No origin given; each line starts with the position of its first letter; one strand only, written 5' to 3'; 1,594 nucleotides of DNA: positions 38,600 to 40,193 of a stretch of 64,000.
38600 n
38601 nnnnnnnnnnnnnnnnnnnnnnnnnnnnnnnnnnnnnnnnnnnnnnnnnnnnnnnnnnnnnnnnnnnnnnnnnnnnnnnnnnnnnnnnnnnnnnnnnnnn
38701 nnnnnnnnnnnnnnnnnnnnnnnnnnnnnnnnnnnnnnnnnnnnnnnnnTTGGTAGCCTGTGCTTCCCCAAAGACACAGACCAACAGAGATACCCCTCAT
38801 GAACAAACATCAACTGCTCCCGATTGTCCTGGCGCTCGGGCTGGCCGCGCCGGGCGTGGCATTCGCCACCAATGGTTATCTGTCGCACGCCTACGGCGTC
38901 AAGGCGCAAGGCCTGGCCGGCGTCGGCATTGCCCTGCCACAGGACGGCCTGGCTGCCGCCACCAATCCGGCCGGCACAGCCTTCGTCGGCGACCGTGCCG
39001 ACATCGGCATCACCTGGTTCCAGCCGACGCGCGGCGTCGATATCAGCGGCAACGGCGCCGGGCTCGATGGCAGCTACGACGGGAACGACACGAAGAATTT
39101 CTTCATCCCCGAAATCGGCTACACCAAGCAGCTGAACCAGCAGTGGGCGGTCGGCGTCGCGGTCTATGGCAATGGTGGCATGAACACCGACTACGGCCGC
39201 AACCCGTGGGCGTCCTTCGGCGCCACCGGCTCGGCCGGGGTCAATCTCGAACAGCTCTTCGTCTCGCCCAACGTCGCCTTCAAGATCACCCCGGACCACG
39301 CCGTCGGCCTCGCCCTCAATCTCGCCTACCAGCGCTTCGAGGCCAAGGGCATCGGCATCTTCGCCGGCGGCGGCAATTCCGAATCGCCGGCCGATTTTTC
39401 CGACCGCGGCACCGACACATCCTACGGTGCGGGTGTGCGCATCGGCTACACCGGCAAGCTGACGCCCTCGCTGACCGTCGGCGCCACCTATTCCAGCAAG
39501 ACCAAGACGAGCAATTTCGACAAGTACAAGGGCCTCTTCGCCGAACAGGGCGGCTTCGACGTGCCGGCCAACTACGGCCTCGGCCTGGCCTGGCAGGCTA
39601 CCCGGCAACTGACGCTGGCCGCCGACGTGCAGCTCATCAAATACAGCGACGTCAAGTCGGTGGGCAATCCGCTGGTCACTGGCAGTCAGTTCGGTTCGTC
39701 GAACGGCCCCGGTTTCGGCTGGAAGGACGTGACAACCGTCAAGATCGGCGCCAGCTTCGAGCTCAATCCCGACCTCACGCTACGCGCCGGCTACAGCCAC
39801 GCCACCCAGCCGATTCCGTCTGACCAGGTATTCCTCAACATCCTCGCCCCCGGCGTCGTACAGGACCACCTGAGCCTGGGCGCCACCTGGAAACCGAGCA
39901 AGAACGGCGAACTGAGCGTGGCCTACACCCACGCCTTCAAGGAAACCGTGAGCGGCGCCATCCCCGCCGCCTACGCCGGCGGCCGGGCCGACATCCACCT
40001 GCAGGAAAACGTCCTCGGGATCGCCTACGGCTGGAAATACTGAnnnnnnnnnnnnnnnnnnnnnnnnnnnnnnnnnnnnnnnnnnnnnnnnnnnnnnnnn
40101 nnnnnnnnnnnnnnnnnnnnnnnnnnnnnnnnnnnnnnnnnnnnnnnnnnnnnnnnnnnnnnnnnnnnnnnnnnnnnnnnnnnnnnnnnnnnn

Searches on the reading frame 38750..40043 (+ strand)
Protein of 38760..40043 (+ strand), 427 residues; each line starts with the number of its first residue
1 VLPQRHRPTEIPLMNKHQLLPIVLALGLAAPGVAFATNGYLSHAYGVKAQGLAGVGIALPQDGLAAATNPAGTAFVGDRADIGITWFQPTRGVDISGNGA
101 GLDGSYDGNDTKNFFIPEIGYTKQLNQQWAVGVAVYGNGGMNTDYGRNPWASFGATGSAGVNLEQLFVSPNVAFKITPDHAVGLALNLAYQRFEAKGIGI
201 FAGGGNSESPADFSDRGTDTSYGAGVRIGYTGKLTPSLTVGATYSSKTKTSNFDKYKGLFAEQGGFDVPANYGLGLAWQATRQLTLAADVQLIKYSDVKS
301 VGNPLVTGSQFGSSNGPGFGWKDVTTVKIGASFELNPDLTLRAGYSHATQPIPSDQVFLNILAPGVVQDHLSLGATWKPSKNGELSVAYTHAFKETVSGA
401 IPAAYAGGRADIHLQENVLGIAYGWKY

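Call 92: search_protein_families(library=pfam, proteins=[window:38760-40043:+, window:38750-39823:+], max_evalue=0.01)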
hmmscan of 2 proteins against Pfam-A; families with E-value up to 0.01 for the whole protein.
window:38760-40043:+ (427 aa): 2 families
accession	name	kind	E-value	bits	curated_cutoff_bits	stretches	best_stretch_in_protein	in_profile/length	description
PF03349.22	Toluene_X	-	3.4e-35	121.8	29.7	1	47-400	15-390/421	Outer membrane protein transport protein (OMPP1/FadL/TodX)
PF10677.15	DUF2490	-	0.0022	18.2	29.8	0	326-349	38-60/186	Protein of unknown function (DUF2490)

window:38750-39823:+ (357 aa): 0 families
